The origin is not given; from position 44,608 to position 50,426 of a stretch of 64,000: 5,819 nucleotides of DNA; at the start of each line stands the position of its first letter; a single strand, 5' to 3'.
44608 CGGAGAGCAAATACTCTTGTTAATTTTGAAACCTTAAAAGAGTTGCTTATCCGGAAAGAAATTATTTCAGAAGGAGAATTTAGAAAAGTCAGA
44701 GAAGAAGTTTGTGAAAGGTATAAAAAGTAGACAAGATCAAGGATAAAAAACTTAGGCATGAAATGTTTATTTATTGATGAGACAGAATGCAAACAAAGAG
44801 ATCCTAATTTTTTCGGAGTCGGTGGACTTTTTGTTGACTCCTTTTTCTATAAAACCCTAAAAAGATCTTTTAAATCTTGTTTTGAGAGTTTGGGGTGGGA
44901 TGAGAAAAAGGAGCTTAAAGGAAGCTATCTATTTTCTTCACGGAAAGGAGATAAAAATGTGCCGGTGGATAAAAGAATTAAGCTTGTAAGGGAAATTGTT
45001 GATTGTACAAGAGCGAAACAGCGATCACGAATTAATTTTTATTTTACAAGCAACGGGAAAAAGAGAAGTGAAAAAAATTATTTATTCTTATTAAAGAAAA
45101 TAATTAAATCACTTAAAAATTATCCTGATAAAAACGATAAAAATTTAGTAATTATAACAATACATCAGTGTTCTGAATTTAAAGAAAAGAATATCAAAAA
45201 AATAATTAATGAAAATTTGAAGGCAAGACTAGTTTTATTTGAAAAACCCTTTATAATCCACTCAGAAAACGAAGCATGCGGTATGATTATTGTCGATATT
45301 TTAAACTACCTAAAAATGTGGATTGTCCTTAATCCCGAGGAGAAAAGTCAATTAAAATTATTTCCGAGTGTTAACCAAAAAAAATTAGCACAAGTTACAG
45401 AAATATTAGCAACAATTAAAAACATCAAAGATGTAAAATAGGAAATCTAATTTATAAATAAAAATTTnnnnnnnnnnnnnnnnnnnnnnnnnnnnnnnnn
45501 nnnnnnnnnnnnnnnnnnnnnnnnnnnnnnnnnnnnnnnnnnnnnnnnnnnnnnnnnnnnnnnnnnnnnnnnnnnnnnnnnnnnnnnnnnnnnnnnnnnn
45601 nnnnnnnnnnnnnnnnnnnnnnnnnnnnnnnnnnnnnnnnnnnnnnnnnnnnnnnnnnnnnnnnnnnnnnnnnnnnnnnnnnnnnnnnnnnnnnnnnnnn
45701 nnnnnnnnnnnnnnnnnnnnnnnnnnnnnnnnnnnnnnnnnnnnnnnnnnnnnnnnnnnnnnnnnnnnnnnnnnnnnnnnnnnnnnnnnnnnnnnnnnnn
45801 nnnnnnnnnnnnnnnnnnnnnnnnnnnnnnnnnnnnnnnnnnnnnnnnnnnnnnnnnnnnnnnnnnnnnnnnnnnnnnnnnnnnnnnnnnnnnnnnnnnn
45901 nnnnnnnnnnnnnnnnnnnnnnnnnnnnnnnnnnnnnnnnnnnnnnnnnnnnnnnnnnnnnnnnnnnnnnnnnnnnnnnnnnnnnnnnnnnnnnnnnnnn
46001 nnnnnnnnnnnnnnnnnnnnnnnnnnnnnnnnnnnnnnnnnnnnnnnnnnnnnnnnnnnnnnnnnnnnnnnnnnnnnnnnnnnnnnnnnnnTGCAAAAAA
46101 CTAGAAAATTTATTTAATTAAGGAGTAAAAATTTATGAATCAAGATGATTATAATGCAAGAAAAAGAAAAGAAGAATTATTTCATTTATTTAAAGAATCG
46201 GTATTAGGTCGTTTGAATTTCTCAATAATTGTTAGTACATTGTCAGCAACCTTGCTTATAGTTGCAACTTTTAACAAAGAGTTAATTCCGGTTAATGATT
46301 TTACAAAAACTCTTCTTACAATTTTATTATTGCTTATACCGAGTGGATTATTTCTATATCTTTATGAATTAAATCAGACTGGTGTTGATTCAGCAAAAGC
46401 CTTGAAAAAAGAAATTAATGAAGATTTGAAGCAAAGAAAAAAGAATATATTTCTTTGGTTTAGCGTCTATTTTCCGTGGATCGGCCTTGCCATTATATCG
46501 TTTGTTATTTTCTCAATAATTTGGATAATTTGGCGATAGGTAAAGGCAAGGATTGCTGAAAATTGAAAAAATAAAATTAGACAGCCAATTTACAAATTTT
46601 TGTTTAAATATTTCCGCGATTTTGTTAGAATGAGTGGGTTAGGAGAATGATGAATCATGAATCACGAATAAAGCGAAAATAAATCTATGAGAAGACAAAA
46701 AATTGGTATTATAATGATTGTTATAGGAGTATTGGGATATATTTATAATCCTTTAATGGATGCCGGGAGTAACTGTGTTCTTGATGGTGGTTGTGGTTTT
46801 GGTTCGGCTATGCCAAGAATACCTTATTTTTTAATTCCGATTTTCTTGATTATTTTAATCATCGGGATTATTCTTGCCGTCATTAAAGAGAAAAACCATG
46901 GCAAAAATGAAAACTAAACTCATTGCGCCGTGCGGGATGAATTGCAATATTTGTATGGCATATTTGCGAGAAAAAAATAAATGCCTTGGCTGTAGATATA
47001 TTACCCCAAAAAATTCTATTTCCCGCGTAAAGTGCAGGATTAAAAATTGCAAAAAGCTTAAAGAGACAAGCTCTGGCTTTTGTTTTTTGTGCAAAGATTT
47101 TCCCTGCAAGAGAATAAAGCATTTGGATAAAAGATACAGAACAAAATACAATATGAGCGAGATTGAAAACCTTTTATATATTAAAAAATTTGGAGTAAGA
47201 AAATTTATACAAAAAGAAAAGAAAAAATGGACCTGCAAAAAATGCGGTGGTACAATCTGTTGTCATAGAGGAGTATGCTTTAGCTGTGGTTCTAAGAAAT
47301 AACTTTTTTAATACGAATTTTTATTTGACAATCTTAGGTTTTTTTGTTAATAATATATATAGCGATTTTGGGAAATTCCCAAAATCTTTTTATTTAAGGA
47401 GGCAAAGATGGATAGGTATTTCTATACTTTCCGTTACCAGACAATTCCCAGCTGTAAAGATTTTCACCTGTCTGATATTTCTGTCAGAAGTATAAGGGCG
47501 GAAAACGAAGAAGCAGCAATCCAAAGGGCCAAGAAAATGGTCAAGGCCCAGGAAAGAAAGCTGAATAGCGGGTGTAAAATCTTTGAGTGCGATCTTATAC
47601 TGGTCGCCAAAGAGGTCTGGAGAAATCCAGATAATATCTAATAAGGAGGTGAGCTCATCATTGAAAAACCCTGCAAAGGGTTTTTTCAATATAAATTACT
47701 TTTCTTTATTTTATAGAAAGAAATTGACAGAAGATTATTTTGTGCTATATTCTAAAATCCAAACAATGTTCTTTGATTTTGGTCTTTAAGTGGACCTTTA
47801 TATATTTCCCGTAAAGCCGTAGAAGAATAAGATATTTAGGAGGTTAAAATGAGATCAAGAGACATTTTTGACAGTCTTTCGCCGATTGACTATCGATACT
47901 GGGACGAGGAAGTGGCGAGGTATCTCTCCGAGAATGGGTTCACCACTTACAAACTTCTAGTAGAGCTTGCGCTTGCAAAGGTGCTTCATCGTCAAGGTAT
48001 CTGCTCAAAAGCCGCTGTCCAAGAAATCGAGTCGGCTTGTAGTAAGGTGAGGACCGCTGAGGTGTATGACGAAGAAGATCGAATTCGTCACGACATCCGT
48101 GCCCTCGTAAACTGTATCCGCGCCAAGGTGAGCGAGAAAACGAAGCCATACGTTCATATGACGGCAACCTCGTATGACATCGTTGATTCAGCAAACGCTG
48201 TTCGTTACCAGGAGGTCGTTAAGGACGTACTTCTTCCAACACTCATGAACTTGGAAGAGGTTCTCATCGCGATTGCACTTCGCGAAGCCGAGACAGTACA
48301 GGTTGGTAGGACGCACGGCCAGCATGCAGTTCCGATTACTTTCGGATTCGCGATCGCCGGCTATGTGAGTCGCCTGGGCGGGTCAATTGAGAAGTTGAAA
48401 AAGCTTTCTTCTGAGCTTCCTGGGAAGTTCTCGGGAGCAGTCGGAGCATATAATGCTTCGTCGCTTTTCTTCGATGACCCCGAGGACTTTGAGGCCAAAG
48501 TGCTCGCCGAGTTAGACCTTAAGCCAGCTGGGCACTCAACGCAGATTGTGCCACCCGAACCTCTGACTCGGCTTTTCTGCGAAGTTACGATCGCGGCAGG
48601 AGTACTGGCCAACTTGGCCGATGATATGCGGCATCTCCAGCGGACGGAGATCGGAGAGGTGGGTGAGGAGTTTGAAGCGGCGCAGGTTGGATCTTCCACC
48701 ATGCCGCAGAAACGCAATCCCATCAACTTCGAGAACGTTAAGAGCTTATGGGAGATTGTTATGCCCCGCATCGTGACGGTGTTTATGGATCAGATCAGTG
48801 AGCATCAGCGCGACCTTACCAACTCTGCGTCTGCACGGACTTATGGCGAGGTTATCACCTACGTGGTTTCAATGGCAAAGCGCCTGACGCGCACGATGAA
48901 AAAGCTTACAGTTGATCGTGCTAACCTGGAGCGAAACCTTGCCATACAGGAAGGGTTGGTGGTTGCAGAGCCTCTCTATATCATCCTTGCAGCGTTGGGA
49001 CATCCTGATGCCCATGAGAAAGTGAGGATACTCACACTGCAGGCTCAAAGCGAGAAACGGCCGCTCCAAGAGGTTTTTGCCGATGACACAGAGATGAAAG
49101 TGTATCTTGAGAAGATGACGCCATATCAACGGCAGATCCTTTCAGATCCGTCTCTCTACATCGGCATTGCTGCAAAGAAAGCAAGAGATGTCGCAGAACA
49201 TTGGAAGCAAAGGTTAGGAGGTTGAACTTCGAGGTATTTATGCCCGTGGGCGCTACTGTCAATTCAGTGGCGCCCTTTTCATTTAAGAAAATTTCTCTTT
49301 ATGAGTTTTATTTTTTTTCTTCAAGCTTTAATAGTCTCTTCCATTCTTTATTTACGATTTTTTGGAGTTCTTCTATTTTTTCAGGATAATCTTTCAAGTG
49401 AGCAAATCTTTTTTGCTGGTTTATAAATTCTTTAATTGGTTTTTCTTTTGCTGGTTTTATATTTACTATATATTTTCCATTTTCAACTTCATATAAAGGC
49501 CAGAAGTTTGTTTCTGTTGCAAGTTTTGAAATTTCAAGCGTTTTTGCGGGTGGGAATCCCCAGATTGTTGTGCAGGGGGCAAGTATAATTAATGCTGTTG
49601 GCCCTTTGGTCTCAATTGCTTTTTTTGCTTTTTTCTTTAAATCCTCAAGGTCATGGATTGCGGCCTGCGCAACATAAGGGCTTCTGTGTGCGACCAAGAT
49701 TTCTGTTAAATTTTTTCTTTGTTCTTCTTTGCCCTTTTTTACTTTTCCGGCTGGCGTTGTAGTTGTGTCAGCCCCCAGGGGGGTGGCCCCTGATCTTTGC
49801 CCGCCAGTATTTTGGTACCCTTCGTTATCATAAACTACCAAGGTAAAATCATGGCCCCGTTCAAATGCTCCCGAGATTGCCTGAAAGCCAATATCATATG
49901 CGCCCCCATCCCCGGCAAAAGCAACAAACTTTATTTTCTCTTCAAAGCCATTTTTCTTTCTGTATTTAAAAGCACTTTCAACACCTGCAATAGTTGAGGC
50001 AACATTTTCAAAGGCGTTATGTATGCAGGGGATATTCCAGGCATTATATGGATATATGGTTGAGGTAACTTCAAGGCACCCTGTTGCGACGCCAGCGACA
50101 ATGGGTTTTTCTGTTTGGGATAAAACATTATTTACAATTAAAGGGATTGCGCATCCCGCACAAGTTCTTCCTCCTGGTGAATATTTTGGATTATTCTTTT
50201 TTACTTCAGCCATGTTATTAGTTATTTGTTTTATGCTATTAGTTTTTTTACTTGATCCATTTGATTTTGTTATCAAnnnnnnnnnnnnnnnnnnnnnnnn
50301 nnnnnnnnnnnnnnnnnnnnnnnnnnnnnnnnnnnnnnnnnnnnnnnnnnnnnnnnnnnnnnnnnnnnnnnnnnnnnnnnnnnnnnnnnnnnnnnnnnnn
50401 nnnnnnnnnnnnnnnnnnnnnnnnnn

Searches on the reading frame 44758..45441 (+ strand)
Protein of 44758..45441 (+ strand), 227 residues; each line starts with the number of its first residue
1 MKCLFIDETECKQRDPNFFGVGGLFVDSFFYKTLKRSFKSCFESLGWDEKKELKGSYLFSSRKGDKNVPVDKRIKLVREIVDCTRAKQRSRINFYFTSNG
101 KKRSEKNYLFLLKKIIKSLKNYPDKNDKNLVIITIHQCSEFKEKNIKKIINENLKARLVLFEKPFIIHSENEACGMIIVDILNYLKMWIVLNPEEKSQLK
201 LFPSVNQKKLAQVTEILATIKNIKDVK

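Call 11: search_protein_families(library=pfam, proteins=[window:44758-45441:+])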
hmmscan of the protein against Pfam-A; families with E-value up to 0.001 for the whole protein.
window:44758-45441:+ (227 aa): 0 families

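Call 42: search_protein_families(library=pfam, proteins=[window:44758-45441:+], max_evalue=1)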
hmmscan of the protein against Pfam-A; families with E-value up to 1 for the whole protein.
window:44758-45441:+ (227 aa): 1 family
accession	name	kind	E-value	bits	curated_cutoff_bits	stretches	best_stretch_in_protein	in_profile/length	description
PF00704.34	Glyco_hydro_18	-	0.096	12.8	29.6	1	71-149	88-169/317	Glycosyl hydrolases family 18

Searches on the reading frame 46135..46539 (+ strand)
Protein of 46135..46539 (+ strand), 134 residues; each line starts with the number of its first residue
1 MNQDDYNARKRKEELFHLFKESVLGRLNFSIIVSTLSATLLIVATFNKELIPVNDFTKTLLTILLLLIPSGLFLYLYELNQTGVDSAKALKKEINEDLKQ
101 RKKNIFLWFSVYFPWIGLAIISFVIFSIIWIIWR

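Call 11: search_protein_families(library=pfam, proteins=[window:46135-46539:+])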
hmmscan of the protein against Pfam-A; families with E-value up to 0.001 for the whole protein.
window:46135-46539:+ (134 aa): 0 families

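Call 42: search_protein_families(library=pfam, proteins=[window:46135-46539:+], max_evalue=1)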
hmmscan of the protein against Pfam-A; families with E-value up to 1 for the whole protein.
window:46135-46539:+ (134 aa): 3 families
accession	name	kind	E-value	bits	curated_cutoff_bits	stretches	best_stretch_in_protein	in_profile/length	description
PF20380.3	DUF6675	-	0.049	13.2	27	1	12-110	151-251/254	Family of unknown function (DUF6675)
PF14819.11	QueF_N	-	0.082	13.7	25.6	1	72-102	73-103/111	Nitrile reductase, 7-cyano-7-deazaguanine-reductase N-term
PF15829.10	DUF4711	-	0.11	12.7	27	1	86-128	175-220/224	Domain of unknown function (DUF4711)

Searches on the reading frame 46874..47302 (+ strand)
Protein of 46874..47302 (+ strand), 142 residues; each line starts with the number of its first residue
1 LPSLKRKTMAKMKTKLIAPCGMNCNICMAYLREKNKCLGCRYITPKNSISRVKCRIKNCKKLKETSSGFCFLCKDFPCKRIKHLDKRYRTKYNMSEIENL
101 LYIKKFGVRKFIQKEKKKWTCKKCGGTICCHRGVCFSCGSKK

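Call 21: search_protein_families(library=pfam, proteins=[window:46874-47302:+], max_evalue=0.01)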
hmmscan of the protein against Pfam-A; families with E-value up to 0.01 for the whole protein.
window:46874-47302:+ (142 aa): 1 family
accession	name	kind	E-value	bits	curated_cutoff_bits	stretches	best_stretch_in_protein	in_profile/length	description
PF12675.12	DUF3795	-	2.1e-07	31.7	22.6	1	17-82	2-82/83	Protein of unknown function (DUF3795)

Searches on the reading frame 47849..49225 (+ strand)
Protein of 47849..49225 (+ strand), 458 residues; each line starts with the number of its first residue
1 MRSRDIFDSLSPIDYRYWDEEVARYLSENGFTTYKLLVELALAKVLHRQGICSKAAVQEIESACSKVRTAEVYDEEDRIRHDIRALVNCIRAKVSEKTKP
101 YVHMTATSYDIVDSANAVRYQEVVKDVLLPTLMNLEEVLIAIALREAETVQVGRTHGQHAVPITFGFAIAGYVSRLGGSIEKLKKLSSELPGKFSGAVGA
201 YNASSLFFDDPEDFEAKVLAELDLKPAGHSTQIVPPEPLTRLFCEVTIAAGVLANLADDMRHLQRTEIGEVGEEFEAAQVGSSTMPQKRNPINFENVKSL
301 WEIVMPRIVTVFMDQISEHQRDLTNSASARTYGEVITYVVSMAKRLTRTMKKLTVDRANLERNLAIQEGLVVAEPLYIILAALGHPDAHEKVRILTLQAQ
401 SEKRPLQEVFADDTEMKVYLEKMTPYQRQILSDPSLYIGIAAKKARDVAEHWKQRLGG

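Call 11: search_protein_families(library=pfam, proteins=[window:47849-49225:+])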
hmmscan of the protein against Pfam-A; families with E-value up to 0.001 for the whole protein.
window:47849-49225:+ (458 aa): 3 families
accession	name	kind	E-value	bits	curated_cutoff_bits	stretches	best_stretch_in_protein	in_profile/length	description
PF00206.25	Lyase_1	-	1.1e-39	137.1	27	1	23-299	30-305/312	Lyase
PF08328.16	ASL_C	-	3.6e-17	62.9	35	1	317-425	1-111/115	Adenylosuccinate lyase C-terminal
PF10397.14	ADSL_C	-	1.2e-05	26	32.7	1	369-443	1-74/79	Adenylosuccinate lyase C-terminus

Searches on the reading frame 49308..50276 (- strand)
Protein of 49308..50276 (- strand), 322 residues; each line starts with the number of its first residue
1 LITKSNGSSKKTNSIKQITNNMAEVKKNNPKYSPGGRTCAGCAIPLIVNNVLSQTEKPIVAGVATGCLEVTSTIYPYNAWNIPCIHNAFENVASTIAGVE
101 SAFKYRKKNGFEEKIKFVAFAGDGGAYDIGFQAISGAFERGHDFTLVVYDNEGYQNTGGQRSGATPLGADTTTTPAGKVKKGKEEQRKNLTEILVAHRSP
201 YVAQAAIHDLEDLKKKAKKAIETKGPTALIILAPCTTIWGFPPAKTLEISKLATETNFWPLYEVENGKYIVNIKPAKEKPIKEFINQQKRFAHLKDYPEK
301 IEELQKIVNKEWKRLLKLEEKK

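Call 11: search_protein_families(library=pfam, proteins=[window:49308-50276:-])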
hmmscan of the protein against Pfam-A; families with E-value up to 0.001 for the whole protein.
window:49308-50276:- (322 aa): 1 family
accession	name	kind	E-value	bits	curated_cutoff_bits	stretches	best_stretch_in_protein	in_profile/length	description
PF02775.26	TPP_enzyme_C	-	6.6e-18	65.4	21.9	1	65-230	2-150/151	Thiamine pyrophosphate enzyme, C-terminal TPP binding domain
